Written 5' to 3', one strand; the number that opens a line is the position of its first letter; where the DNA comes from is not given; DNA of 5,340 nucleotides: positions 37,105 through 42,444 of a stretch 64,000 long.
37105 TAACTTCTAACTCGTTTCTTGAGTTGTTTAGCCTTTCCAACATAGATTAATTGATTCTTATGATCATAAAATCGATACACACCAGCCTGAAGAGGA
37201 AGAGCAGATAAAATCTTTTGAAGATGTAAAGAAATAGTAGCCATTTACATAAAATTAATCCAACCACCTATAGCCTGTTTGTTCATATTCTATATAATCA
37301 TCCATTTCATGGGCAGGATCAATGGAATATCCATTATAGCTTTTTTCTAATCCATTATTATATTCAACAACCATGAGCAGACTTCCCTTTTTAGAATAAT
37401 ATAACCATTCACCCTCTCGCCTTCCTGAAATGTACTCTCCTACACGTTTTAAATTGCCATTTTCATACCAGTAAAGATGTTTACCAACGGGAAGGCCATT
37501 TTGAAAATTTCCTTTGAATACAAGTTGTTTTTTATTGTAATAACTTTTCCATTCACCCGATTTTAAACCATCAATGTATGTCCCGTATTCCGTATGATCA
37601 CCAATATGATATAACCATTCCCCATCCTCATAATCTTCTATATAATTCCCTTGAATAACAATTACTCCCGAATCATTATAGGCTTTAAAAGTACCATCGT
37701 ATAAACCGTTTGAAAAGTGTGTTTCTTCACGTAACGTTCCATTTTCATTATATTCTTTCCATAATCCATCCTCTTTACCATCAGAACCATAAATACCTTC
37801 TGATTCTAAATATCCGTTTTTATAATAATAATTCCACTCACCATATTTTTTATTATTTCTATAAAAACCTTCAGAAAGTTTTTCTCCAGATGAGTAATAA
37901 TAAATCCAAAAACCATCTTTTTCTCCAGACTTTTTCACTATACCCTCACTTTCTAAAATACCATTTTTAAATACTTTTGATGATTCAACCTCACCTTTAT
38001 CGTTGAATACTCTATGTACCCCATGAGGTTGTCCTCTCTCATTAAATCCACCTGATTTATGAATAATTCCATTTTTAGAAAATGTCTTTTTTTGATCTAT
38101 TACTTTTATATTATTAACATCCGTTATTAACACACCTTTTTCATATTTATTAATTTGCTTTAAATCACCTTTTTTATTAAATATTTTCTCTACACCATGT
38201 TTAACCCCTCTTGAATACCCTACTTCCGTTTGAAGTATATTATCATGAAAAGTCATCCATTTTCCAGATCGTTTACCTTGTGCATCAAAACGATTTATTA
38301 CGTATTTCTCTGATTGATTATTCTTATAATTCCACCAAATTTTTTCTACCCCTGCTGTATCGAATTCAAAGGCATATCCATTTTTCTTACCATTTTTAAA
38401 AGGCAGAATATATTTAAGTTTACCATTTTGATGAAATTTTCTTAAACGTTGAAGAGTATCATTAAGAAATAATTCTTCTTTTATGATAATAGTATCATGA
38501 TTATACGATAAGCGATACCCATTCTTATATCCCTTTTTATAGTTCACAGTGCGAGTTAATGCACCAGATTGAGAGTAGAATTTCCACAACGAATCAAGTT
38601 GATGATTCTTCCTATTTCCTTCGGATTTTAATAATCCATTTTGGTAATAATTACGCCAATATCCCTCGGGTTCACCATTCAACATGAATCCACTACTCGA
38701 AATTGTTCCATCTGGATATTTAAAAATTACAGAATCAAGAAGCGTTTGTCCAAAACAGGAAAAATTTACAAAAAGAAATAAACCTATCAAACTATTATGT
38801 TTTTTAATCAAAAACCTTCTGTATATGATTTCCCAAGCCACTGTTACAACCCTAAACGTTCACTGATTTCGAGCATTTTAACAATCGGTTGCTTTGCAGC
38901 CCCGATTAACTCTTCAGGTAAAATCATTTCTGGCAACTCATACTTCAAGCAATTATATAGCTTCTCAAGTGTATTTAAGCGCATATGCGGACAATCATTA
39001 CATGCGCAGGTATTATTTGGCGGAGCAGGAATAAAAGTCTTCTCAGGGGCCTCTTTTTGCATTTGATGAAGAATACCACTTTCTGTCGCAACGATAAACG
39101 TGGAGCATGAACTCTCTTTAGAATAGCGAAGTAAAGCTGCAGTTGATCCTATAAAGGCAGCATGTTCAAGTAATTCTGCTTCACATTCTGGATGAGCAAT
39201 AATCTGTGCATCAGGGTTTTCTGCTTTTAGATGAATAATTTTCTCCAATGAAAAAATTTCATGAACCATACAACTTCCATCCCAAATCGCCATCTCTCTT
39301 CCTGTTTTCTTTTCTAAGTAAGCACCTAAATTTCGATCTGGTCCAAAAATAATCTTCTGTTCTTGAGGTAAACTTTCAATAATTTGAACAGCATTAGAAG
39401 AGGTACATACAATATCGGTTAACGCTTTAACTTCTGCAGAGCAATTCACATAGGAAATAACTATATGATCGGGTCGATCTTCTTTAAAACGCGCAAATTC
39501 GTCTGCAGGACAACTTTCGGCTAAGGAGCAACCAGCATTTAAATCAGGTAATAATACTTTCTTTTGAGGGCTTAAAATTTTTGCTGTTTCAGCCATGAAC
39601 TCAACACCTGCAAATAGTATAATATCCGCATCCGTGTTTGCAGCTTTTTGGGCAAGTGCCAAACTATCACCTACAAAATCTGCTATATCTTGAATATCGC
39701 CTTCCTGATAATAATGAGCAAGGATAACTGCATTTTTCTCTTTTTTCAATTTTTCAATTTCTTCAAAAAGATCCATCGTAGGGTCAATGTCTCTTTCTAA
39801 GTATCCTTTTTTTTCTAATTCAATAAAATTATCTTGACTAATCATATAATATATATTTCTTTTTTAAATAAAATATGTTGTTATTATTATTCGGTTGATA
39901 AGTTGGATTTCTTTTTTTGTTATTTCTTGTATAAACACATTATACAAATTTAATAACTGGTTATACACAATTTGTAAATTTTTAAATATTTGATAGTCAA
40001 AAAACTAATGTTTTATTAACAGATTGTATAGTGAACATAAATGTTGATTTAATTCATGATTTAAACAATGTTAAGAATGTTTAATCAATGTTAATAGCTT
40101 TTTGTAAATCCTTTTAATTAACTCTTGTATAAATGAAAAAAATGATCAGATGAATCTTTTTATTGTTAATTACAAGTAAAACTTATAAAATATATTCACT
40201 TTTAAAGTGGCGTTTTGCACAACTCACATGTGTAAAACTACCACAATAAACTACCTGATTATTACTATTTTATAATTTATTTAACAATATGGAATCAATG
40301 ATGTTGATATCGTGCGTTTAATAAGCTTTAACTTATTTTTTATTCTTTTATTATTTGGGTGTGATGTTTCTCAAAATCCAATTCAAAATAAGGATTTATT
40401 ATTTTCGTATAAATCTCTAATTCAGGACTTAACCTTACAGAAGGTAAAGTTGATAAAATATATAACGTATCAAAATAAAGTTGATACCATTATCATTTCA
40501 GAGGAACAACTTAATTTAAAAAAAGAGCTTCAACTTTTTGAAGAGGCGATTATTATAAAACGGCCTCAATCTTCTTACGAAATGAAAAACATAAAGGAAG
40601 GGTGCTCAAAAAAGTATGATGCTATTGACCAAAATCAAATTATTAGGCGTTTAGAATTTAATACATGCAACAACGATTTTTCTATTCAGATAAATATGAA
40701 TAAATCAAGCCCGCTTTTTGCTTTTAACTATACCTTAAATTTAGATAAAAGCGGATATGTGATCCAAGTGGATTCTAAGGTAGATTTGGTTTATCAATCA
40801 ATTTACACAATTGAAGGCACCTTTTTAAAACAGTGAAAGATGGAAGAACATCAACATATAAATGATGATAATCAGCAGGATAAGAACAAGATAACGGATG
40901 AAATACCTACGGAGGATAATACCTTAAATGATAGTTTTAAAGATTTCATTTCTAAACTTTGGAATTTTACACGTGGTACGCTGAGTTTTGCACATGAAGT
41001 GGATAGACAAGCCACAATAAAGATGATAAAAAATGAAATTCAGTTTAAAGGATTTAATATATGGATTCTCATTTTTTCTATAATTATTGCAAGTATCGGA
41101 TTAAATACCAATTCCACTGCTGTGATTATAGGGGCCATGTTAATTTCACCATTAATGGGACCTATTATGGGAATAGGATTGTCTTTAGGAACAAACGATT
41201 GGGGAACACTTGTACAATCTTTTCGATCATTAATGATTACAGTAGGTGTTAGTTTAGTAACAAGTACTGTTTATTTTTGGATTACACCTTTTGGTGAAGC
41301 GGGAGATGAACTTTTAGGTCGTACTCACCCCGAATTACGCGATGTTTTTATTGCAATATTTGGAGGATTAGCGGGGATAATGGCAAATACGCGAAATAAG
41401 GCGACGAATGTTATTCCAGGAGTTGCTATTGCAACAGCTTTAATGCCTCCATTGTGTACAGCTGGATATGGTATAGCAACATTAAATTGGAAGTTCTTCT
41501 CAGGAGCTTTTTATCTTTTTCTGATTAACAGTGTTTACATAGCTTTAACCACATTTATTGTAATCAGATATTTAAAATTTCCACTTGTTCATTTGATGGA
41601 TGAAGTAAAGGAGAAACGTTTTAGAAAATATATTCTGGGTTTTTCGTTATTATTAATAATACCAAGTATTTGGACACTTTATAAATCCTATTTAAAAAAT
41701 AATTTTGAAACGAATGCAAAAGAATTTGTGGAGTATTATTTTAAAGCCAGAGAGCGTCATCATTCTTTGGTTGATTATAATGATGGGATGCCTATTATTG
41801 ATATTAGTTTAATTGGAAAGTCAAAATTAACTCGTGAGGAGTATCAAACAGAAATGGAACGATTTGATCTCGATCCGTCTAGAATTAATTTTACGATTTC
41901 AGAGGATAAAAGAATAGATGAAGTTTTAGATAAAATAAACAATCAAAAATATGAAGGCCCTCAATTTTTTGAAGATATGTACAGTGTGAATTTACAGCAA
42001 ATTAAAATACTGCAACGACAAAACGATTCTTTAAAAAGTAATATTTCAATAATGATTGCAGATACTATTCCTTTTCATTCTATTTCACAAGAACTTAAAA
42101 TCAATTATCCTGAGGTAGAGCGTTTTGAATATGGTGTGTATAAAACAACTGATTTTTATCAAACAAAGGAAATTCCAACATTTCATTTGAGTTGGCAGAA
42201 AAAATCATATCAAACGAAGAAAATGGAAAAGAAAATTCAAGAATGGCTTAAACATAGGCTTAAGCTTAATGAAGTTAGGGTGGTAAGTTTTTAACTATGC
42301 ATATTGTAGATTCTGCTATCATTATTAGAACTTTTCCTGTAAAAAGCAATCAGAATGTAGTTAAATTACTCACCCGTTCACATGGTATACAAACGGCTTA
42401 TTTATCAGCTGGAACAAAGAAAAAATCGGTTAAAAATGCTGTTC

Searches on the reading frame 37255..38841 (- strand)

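Call 63: search_protein_families(library=pfam, proteins=[window:37255-38841:-], max_evalue=0.000001)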
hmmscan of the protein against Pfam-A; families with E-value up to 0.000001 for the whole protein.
window:37255-38841:- (528 aa): 1 family
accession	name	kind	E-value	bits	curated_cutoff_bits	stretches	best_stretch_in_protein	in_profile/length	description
PF07661.19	MORN_2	-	2.3e-22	76.9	29.6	0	358-378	2-22/22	MORN repeat variant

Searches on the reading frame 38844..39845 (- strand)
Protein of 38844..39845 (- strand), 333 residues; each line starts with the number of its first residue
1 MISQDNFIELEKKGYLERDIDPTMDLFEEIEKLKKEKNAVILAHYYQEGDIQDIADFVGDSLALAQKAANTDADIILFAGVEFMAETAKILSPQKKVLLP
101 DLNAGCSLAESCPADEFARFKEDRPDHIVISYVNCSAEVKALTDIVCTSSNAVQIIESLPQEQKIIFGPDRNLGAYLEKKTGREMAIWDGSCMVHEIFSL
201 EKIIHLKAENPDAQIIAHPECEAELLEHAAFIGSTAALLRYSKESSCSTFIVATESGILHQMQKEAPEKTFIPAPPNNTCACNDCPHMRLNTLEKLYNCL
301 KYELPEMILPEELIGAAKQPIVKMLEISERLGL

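Call 64: search_protein_families(library=pfam, proteins=[window:38844-39845:-], max_evalue=0.000001)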
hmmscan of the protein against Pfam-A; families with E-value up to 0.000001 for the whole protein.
window:38844-39845:- (333 aa): 1 family
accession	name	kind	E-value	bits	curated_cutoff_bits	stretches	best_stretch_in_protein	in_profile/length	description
PF02445.21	NadA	-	5.8e-123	410.1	27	1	28-326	1-295/295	Quinolinate synthetase A protein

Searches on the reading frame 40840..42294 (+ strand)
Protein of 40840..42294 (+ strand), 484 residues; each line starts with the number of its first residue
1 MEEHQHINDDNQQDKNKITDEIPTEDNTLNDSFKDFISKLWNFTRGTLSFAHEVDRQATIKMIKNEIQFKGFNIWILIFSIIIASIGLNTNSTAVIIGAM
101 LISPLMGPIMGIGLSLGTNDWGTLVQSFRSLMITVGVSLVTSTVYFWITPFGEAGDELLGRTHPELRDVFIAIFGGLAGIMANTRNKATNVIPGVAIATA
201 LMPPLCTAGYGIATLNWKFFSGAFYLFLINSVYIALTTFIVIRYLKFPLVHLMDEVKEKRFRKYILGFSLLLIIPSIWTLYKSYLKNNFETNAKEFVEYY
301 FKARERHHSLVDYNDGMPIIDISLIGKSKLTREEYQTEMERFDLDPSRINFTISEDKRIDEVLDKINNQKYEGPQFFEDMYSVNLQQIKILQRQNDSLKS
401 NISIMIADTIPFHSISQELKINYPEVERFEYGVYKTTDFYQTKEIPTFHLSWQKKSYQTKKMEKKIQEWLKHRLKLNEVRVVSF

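Call 64: search_protein_families(library=pfam, proteins=[window:40840-42294:+], max_evalue=0.000001)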
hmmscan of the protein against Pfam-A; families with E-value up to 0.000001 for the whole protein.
window:40840-42294:+ (484 aa): 1 family
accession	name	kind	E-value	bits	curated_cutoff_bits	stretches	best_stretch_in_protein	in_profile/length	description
PF04087.19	DUF389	-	5.4e-45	153.3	23.9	1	100-236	1-137/137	Domain of unknown function (DUF389)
